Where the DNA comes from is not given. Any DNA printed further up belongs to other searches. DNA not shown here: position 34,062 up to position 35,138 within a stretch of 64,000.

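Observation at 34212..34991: Second, unrelated Cys-rich protein (22 Cys in 259 aa) with a perfect sigma-K-type promoter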

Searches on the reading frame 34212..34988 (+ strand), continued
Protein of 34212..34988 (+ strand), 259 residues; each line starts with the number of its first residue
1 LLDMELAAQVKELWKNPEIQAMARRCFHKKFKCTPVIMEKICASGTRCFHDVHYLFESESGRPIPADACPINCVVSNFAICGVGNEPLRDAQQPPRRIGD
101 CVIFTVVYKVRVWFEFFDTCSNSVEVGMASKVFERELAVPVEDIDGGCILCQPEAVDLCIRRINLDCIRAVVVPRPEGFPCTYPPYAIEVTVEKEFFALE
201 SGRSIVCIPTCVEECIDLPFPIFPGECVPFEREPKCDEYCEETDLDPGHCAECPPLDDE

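Call 42: find_encoding_contigs(protein=P0073, flank=6000, max_places=2)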
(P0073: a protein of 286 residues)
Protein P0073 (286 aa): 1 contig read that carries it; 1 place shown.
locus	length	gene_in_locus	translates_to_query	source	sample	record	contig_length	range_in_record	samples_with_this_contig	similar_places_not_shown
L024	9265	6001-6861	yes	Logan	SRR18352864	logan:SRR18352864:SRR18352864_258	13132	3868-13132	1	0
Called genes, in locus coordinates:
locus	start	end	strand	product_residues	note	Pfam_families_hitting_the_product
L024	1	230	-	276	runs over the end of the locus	PF00535:Glycos_transf_2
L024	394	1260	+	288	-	PF05582:Peptidase_U57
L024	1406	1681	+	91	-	PF06257:VEG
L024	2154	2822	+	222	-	PF00188:CAP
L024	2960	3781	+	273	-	-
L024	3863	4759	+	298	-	PF13506:Glyco_transf_21, PF13641:Glyco_tranf_2_3, PF00535:Glycos_transf_2, PF10111:Glyco_tranf_2_2, PF13632:Glyco_trans_2_3 (faint), PF02709:Glyco_transf_7C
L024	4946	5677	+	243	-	-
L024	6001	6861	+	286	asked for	PF13620:CarboxypepD_reg, PF13715:CarbopepD_reg_2 (weak)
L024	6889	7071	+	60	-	-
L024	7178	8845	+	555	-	PF12673:SipL, PF23457:LysM2_NFP (weak), PF01476:LysM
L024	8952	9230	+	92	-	-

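Call 60: fold_search(model_id=the predicted structure, library=pdb)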
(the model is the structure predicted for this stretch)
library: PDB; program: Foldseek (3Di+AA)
matches with E <= 10: 768; with E <= 0.001: 0
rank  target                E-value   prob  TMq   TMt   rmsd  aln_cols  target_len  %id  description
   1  4b5d_A                8.0e-03  0.28  0.16  0.19  23.4       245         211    9  Capitella teleta AChBP in complex with psychonicline (3-((2(S)- Azetidinyl)methoxy)-5-((1S,2R)-2-(2-hydroxyethyl)cyclo (released 2012-09-26)
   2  4afh_A                1.0e-02  0.23  0.16  0.18  23.1       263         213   11  Capitella teleta AChBP in complex with lobeline (released 2012-05-30)
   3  4afg_A                1.3e-02  0.14  0.14  0.15  23.4       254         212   10  Capitella teleta AChBP in complex with varenicline (released 2012-05-30)
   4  8odn_A                4.3e-02  0.09  0.13  0.13  22.7       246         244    8  RcpA-TadD with C13 symmetry from the Pseudomonas aeruginosa Tight Adherence Secretion System (released 2023-09-27)
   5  9she_A                5.0e-02  0.10  0.13  0.10  19.4       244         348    7  Structure of the honeybee GABAA RDL receptor with GABA and Abamectin (released 2026-02-18)
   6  8fvh_M                5.0e-02  0.07  0.09  0.12  30.2       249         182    9  Pseudomonas phage E217 neck (portal, head-to-tail connector, collar and gateway proteins) (released 2023-07-26)
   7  9ea9_E                5.9e-02  0.08  0.12  0.08  29.4       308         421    7  Crystal structure of BoNT/A-NTNH-HA70 -VHH_F12-VHH_H7-Fab_NTNH complex (released 2025-09-17)
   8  9sio_A                6.6e-02  0.08  0.12  0.10  20.1       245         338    6  Structure of the honeybee GABAA RDL receptor apo state (released 2026-02-11)
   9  8cau_A                7.3e-02  0.07  0.10  0.12  23.8       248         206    7  human alpha7 nicotinic receptor in complex with the C4 nanobody and nicotine (released 2023-10-11)
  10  9siq_A                7.3e-02  0.07  0.11  0.09  20.0       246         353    7  Structure of the honeybee GABAA RDL receptor with Chrodrimanin B (released 2026-02-11)
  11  9avu_A                7.7e-02  0.09  0.12  0.08  24.3       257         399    8  Bovine fetal muscle nAChR bound to ACh (released 2024-07-31)
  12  7eki_A                7.7e-02  0.08  0.11  0.08  23.7       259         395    7  human alpha 7 nicotinic acetylcholine receptor in apo-form (released 2021-05-19)
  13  9nx0_A                8.2e-02  0.11  0.15  0.11  23.3       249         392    8  Alpha7-nicotinic acetylcholine receptor bound to conotoxin ImI (released 2026-02-04)
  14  9lh5_A                9.6e-02  0.07  0.11  0.08  25.2       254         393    8  human alpha 7 nicotinic acetylcholine receptor in complex with L-nicotine (open state) (released 2025-09-10)
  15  8kef_a                1.0e-01  0.08  0.11  0.12  23.2       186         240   10  Cyanophage A-1(L) neck/gp7-terminator (released 2024-04-17)
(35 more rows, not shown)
